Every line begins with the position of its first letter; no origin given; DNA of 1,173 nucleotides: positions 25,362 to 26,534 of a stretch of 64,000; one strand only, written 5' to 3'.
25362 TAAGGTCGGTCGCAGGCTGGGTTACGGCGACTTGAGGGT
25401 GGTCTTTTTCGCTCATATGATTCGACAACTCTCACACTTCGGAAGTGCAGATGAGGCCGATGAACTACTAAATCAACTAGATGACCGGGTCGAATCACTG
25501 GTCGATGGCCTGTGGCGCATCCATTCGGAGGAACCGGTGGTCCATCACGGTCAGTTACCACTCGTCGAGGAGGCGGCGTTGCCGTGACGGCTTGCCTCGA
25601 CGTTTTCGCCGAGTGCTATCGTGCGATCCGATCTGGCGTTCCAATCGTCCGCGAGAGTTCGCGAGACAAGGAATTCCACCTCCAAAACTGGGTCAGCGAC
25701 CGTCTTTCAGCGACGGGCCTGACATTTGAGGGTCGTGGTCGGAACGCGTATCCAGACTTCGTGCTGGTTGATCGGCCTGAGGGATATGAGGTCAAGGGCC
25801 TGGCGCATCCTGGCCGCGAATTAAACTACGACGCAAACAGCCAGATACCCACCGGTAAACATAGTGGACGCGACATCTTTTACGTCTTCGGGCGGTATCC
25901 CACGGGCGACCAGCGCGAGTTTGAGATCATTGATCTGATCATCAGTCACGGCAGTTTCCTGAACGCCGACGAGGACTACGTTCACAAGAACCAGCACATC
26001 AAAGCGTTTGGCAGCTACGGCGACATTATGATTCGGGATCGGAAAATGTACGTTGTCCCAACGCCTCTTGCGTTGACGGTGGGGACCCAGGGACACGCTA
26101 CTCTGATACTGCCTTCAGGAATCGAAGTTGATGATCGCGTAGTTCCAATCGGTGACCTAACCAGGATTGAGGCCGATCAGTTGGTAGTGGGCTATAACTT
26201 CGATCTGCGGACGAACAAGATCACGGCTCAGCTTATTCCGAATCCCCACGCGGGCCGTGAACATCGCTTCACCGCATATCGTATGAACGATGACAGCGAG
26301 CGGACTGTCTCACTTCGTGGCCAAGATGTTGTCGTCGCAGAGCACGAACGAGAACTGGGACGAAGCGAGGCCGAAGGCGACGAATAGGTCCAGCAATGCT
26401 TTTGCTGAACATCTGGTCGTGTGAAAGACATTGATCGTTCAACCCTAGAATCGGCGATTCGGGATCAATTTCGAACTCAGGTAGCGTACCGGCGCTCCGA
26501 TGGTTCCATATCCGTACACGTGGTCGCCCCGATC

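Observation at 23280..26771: AT-richer island: DUF1156-type Zn-ribbon methyltransferase, translationally coupled PD-(D/E)XK-like ORF and a stand-alone WYL protein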

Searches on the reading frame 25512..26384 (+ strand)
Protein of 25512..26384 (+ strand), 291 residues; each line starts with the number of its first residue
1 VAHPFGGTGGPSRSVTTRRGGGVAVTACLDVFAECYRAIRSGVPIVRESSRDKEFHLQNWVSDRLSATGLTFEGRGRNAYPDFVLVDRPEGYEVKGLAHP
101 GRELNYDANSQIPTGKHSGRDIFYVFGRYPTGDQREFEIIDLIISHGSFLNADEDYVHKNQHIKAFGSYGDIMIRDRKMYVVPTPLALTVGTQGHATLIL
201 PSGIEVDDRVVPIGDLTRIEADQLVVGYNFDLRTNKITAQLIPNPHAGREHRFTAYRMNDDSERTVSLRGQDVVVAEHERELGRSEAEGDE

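Call 3: search_protein_families(library=pfam, proteins=[window:25512-26384:+], max_evalue=1)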
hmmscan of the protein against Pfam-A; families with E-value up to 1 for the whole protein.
window:25512-26384:+ (291 aa): 1 family
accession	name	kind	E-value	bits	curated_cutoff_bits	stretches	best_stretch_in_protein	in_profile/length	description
PF24735.1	DUF7686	-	0.087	13.2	24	1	131-157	13-39/73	Domain of unknown function (DUF7686)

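Call 4: search_protein_families(library=padloc, proteins=[window:25512-26384:+], max_evalue=1)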
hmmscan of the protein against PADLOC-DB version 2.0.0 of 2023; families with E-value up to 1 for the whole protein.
window:25512-26384:+ (291 aa): 0 families

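Call 5: search_protein_families(library=ncbifam, proteins=[window:25512-26384:+], max_evalue=1)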
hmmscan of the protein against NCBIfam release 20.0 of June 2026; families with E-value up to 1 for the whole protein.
window:25512-26384:+ (291 aa): 0 families

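Call 9: find_homologous_proteins(query=window:25584-26384:+, max_evalue=0.001)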
Query window:25584-26384:+ (267 aa): 3470 proteins with E <= 0.001 among 4111 candidates; the best 120 are listed.
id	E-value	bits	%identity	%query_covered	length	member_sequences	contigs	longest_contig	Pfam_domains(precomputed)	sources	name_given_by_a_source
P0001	2.8e-178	609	100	100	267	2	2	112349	-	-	-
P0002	4.4e-147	507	81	100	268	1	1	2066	-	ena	-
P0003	1.0e-145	502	83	98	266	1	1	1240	-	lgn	-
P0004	1.6e-134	465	75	96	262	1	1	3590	-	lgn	-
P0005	6.4e-130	450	77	93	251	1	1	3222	-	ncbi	-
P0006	5.6e-128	444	73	96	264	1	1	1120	-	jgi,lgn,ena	-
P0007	1.6e-126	439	73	96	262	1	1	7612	-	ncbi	-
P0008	5.3e-126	437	74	93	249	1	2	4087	-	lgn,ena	-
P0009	2.0e-124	432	70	99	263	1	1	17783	-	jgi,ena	jgi:hypothetical protein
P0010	7.8e-123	427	70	96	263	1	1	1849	-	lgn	-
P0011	9.1e-122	424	69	97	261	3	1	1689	-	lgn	-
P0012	6.4e-117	408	66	100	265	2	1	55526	-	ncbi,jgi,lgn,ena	-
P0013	1.8e-114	400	67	96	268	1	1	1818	-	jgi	jgi:hypothetical protein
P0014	9.1e-114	397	66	99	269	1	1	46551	-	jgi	jgi:hypothetical protein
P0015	1.4e-99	351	64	91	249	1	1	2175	-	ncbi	-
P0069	6.4e-95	336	59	91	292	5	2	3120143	-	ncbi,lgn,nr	ncbi:hypothetical protein [Alcanivorax borkumensis]|nr:hypothetical protein [Alcanivorax borkumensis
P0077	1.1e-94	335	59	91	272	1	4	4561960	-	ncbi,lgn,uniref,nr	ncbi:hypothetical protein [Xanthomonas translucens]|uniref:hypothetical protein n=1 Tax=Xanthomonas 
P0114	7.5e-94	332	58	92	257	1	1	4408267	-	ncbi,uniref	ncbi:hypothetical protein V1498_12425 [Peribacillus sp. SCS-26]|uniref:hypothetical protein n=1 Tax=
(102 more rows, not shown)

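Call 10: find_encoding_contigs(protein=P0069, flank=7000, max_places=2)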
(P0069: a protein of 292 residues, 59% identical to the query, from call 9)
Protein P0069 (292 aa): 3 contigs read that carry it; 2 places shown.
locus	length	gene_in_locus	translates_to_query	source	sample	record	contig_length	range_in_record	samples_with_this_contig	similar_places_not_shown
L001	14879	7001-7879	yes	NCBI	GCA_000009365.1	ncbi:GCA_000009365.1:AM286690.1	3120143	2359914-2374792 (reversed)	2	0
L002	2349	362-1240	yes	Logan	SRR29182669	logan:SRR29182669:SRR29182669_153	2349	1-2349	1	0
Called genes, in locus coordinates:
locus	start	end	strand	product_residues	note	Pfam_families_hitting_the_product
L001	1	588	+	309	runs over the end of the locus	PF14267:DUF4357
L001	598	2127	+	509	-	PF00012:HSP70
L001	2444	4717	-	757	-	PF13857:Ank_5 (faint), PF00023:Ank (faint), PF12796:Ank_2 (weak), PF13606:Ank_3 (faint), PF13637:Ank_4 (faint)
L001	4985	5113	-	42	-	-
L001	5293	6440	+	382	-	PF01527:HTH_Tnp_1, PF13384:HTH_23 (weak), PF13518:HTH_28 (faint), PF13542:HTH_Tnp_ISL3 (faint), PF13276:HTH_21, PF00665:rve, PF13683:rve_3, PF13333:rve_2, +1 more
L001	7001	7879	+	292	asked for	-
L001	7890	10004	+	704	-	PF01555:N6_N4_Mtase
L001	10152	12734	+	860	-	PF00912:Transgly, PF17092:PCB_OB, PF00905:Transpeptidase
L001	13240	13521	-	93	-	-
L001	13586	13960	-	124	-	-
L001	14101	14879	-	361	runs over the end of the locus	PF02195:ParB_N, PF08535:KorB, PF06613:KorB_C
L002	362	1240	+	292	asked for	-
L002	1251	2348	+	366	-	?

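Call 11: find_encoding_contigs(protein=P0077, flank=7000, max_places=2)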
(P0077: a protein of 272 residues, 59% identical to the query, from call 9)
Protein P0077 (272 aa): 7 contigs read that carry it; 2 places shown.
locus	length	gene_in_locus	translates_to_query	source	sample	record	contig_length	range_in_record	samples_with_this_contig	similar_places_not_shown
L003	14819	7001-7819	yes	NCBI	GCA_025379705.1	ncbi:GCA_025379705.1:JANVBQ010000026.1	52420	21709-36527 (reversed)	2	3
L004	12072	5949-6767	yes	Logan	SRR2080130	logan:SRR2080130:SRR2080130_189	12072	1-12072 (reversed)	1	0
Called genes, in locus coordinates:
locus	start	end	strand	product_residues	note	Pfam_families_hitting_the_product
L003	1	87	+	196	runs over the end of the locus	PF00881:Nitroreductase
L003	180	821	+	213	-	PF04264:YceI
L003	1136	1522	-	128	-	PF01740:STAS, PF13466:STAS_2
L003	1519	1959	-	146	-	PF13581:HATPase_c_2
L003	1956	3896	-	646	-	PF02743:dCache_1, PF22673:MCP-like_PDC_1 (weak), PF00672:HAMP, PF07228:SpoIIE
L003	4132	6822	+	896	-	PF28598:PDH_E1_N, PF00456:Transketolase_N (weak), PF17831:PDH_E1_M, PF22613:Transketolase_C_1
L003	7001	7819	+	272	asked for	-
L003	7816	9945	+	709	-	PF01555:N6_N4_Mtase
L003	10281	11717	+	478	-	-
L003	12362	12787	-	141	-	-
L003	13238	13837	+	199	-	PF26642:XAC0095_dom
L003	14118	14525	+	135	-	PF05488:PAAR_motif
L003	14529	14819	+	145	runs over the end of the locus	PF13503:DUF4123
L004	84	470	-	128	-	PF01740:STAS, PF13466:STAS_2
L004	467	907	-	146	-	PF13581:HATPase_c_2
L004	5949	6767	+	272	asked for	-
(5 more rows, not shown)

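Call 12: find_encoding_contigs(protein=P0114, flank=7000, max_places=2)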
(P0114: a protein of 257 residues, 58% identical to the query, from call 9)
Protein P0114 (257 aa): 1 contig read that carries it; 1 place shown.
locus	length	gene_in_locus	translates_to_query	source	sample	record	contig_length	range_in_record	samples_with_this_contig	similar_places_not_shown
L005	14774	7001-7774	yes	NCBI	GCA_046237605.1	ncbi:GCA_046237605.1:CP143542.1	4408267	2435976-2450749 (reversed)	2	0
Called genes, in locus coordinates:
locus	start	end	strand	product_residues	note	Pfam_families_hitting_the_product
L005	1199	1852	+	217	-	PF11907:DUF3427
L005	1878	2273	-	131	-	PF00293:NUDIX, PF14815:NUDIX_4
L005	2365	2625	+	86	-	-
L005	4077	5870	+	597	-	PF03235:GmrSD_N, PF04326:SLFN_AlbA_2 (weak)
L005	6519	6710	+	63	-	-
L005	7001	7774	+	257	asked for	-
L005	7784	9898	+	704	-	PF01555:N6_N4_Mtase, PF02086:MethyltransfD12 (weak)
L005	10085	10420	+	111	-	-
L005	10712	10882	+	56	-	-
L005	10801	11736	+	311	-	-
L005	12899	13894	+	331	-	PF02733:Dak1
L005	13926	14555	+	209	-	PF02734:Dak2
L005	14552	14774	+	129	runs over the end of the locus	PF03610:EIIA-man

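Call 13: search_solved_structures(query=window:25584-26384:+, max_evalue=10)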
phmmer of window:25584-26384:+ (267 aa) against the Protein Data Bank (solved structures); distinct sequences matched with E-value up to 10: 16.
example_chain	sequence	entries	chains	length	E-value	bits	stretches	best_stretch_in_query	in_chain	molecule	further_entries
9s60_B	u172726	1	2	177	0.002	20.7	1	112-152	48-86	DARPin 4m3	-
4jb8_P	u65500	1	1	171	0.0082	18.7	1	113-145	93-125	DARPin C7_16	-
5mbl_B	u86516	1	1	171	0.18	14.3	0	102-148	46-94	DARPin 81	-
5lel_A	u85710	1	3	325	0.25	13.9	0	112-148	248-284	DD_Off7_10_3G124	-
7mxi_C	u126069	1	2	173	0.3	13.6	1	112-147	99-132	DARPin E3_53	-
5lem_A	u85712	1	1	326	0.51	12.8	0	112-148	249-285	DD_Off7_11_3G124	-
8v9o_D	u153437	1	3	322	0.56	12.7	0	112-152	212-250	Tetrahedral Nanocage Cage Component Fused to Anti-BARD1 Darpin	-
5lea_A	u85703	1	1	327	0.68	12.4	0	112-148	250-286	DD_Off7_12_3G124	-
5le9_A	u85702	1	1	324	0.69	12.4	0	112-148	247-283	DD_Off7_09_3G124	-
5op3_A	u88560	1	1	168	0.84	12.1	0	112-147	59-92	DARPin NDNH-1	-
8dw3_A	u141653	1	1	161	0.94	12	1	96-149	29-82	Anti-SARS-CoV-2 DARPin SR16m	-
5le7_A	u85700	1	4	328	0.96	11.9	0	113-148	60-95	DD_D12_13_D12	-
5le3_A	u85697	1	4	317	1.2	11.7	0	113-148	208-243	DD_D12_09_D12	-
5le4_A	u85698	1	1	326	1.2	11.6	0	113-148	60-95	DD_D12_11_D12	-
5mak_A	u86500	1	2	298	1.2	11.6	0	112-148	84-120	R7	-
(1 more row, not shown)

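Call 28: find_related_loci(query=A1, collection=genome_contigs, flank=6000)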
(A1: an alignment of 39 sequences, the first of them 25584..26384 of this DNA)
Query A1 (267 aa) in genome_contigs; peptide patterns used: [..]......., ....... (x = any residue, [..] = any of these).
599 stretches matched a pattern (row limit reached: there are more); 509 encode a relative of the query (tblastn E <= 1e-3); the best 80 are kept; 80 distinct loci.
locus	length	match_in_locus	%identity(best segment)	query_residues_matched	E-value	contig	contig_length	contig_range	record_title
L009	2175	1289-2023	64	2-244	1e-107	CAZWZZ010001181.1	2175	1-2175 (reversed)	MAG TPA_asm: uncultured Caldilineaceae bacterium isolate binchicken_co15_113 genome assembly, contig: NODE_64951_length_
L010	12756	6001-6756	60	2-244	4e-102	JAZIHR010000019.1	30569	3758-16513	MAG: Alphaproteobacteria bacterium isolate R2July2020-bin.2 R2July2020-bin.2_NODE_383_length_305699.231325, whole genome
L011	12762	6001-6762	58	2-246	1e-101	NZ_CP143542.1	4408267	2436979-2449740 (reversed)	Peribacillus sp. SCS-26 chromosome, complete genome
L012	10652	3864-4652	57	2-255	1e-101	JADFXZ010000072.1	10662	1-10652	MAG: Nitrospirae bacterium isolate nDJH5bin4 nDJH5_bin4_NODE_1053_length_10662_cov_8.818987, whole genome shotgun sequen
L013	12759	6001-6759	58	1-244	1e-101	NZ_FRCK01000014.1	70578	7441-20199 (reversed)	Paracoccus solventivorans strain DSM 6637, whole genome shotgun sequence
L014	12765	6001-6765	60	2-246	3e-101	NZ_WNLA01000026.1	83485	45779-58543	Pseudoduganella ginsengisoli strain KCTC 42409 NODE_26_length_83485_cov_33.316262_26, whole genome shotgun sequence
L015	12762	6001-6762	57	2-246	6e-101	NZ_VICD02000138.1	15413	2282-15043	Marilutibacter maris strain KCTC 42381 310, whole genome shotgun sequence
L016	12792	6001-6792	56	2-256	3e-101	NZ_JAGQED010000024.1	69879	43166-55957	Collimonas antrihumi strain DSM 104040 NODE_24_length_69879_cov_43.562292, whole genome shotgun sequence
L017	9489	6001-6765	59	2-247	1e-100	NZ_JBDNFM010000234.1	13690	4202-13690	MAG: Sandarakinorhabdus sp. isolate concoct.139.ELB k141_1402535, whole genome shotgun sequence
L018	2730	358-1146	55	2-255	2e-103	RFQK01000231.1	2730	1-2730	MAG: Methylococcaceae bacterium isolate WB4_1_0904 contig_100_230, whole genome shotgun sequence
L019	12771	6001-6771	57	2-249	3e-100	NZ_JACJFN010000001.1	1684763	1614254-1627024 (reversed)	Aquipseudomonas guryensis strain SR9 contig1, whole genome shotgun sequence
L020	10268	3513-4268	58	2-244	4e-100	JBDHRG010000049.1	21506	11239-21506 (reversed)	MAG: Candidatus Competibacteraceae bacterium isolate AS-MESO-3CA.146 NODE_10526_length_21506_cov_6.096925, whole genome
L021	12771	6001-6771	56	2-249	3e-100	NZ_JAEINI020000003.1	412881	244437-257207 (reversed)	Alishewanella maricola strain 16-MA 16MA_3, whole genome shotgun sequence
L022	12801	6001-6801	56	2-267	5e-100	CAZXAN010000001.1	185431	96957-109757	MAG TPA_asm: uncultured Candidatus Saccharibacteria bacterium isolate ERP113451_co1_173 genome assembly, contig: NODE_24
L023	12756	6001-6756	59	2-244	6e-100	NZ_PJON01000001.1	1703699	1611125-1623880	Tabrizicola aquatica strain RCRI19 contig1, whole genome shotgun sequence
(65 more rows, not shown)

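Call 30: predict_structure(alignment_id=A1)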
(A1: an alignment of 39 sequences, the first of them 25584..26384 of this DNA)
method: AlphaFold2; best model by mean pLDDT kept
length: 267 residues; sequences in the alignment: 39
mean_pLDDT: 87.2   pTM: 0.88
mean pLDDT of the five models: 87.2, 86.4, 84.5, 80.0, 76.3
residues with pLDDT >= 90: 148; 70-90: 93; 50-70: 21; < 50: 5
segments of 3 or more residues with pLDDT < 50: none
pLDDT, mean of each block of 10 residues (from residue 1): 91 98 84 94 96 84 94 85 82 91 92 96 92 53 78 76 94 96 97 93 80 83 95 95 88 76 60
secondary structure, 60 per line:
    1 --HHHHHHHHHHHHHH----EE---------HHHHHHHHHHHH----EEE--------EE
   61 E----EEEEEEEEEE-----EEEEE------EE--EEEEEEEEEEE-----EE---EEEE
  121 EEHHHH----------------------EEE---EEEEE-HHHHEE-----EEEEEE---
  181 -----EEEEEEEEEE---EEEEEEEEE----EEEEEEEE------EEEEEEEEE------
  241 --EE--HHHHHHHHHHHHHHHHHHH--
elements in order: H3-16 H32-43 E48-50 E59-61 E66-75 E81-85 E96-106 E117-122 H123-126 E149-151 E155-159 H161-164 E172-177 E186-195 E199-207 E212-219 E226-234 H247-265

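Call 33: fold_search(model_id=the predicted structure, library=pdb)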
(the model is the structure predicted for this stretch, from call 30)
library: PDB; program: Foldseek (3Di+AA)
matches with E <= 10: 323; with E <= 0.001: 1
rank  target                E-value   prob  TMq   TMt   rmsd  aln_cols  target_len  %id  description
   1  1bua_A                4.0e-04  1.00  0.35  0.39   6.9       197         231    7  STRUCTURAL AND ENERGETIC ORIGINS OF INDIRECT READOUT IN SITE-SPECIFIC DNA CLEAVAGE BY A RESTRICTION ENDONUCLEASE (released 1998-09-09)
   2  1sx8_B                1.7e-03  1.00  0.34  0.38   5.7       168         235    9  EcoRV bound to cognate DNA and Mn2+ (released 2004-04-06)
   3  1dmu_A                3.7e-03  0.84  0.26  0.24  10.8       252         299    6  Crystal structure of the restriction endonuclease BglI (e.c.3.1.21.4) bound to its dna recognition sequence (released 1999-12-18)
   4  1bua_B                9.6e-03  0.99  0.33  0.38   6.4       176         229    8  STRUCTURAL AND ENERGETIC ORIGINS OF INDIRECT READOUT IN SITE-SPECIFIC DNA CLEAVAGE BY A RESTRICTION ENDONUCLEASE (released 1998-09-09)
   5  2ezv_A                2.8e-02  0.63  0.34  0.34  15.1       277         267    9  Crystal structure of tetrameric restriction endonuclease SfiI bound to cognate DNA. (released 2006-01-24)
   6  2ezv_B                3.0e-02  0.63  0.34  0.34  14.1       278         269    8  Crystal structure of tetrameric restriction endonuclease SfiI bound to cognate DNA. (released 2006-01-24)
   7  6qm2                  4.0e-02  0.90  0.33  0.35   6.8       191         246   15  NlaIV restriction endonuclease (released 2019-05-01)
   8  1tx3_B                4.6e-02  0.54  0.22  0.23  14.1       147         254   13  HINCII BOUND TO COGNATE DNA (released 2005-02-15)
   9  3e42_A                4.8e-02  0.90  0.22  0.24   4.0        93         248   13  Q138F HincII bound to GTCGAC and Ca2+ (cocrystallized) (released 2008-08-26)
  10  3e44_A                6.1e-02  0.51  0.19  0.20   4.9        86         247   10  Q138F HincII bound to cleaved DNA (GTT | AAC) and Mn2+ (released 2008-08-26)
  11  1tw8_A                1.1e-01  0.30  0.18  0.19   5.9        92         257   12  HincII bound to Ca2+ and cognate DNA GTCGAC (released 2004-08-10)
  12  1kc6_B                1.1e-01  0.75  0.22  0.23   4.1        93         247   13  HincII Bound to Cognate DNA (released 2001-12-07)
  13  1tw8_D                1.1e-01  0.60  0.23  0.24   8.5       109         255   16  HincII bound to Ca2+ and cognate DNA GTCGAC (released 2004-08-10)
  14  2gih_B                1.2e-01  0.38  0.20  0.21   4.9        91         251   11  Q138F HincII bound to cognate DNA GTCGAC and Ca2+ (released 2006-07-18)
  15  3e44_B                1.3e-01  0.54  0.21  0.23   4.5        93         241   15  Q138F HincII bound to cleaved DNA (GTT | AAC) and Mn2+ (released 2008-08-26)
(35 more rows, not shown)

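Call 38: find_encoding_contigs(protein=P0001, flank=6000, max_places=3)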
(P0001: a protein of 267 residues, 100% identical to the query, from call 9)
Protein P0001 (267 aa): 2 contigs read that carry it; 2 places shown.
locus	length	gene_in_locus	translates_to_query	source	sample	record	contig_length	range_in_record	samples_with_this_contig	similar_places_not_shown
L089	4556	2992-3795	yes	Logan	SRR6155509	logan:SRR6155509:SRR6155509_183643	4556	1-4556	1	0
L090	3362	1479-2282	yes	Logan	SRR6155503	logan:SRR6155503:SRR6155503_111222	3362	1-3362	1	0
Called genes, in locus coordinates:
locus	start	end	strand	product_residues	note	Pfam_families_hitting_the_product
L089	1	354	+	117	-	?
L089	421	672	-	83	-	-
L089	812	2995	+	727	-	PF01555:N6_N4_Mtase (weak)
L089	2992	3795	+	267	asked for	-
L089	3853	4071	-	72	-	-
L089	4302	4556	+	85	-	?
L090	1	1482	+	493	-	?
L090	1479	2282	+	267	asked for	-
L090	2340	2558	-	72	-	-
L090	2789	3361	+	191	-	?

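Call 42: find_encoding_contigs(protein=P0009, flank=5000, max_places=1)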
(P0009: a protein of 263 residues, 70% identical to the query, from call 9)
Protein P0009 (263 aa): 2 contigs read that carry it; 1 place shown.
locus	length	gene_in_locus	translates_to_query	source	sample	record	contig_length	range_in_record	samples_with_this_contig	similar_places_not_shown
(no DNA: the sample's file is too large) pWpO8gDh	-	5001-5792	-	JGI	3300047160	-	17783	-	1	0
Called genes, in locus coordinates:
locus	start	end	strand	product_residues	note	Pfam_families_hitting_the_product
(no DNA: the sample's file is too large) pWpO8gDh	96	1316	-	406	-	PF13814:Replic_Relax, PF07508:Recombinase (weak)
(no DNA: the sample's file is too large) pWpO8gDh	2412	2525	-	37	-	-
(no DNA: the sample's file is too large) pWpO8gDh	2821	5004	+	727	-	PF01555:N6_N4_Mtase (weak)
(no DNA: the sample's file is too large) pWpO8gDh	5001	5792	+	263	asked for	-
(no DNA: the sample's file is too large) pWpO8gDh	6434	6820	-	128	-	-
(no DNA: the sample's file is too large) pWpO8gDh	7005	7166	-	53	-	-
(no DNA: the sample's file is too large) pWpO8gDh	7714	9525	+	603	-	-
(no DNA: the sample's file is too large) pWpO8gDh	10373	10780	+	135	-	PF00665:rve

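Call 43: find_encoding_contigs(protein=P0012, flank=5000, max_places=1)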
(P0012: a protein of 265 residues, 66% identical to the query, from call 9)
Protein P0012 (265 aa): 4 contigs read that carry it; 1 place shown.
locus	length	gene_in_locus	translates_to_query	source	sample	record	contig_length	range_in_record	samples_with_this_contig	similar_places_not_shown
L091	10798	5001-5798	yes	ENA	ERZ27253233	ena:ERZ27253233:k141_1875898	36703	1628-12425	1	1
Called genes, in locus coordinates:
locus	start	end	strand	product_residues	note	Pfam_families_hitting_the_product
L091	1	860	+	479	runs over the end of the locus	-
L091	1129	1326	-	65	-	-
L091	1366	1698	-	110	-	-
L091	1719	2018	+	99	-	-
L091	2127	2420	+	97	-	-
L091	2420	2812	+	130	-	-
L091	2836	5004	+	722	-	PF01555:N6_N4_Mtase (weak)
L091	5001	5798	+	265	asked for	-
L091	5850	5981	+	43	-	-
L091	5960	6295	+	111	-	PF13683:rve_3 (weak)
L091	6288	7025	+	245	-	-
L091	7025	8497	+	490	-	PF03747:ADP_ribosyl_GH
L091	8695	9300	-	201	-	PF12762:DDE_Tnp_IS1595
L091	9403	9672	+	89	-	-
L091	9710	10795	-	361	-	-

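Call 44: find_encoding_contigs(protein=P0014, flank=5000, max_places=1)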
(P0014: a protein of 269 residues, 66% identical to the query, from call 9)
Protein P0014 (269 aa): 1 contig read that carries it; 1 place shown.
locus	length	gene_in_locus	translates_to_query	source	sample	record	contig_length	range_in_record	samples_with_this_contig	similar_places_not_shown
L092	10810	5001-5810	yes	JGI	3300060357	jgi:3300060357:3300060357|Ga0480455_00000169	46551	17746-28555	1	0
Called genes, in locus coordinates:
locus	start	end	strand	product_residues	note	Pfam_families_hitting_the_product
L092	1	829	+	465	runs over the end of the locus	PF19614:DUF6119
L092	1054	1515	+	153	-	-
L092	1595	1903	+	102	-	-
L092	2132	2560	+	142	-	-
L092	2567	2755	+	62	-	-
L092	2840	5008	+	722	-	PF01555:N6_N4_Mtase (weak)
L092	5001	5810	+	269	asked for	-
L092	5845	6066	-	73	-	-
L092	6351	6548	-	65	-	-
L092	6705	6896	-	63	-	-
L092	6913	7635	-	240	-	PF08241:Methyltransf_11, PF13649:Methyltransf_25 (faint)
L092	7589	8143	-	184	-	PF13328:HD_4 (weak)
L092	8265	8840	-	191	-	PF13563:2_5_RNA_ligase2 (weak)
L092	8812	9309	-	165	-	PF01467:CTP_transf_like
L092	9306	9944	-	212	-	-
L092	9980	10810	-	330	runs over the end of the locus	PF13428:TPR_14 (faint), PF13424:TPR_12 (faint), PF24575:TPR_Slam (faint), PF00515:TPR_1 (faint), PF07719:TPR_2 (faint), PF23914:TPR_CcmH_CycH (weak), PF14559:TPR_19, PF13432:TPR_16 (weak), +6 more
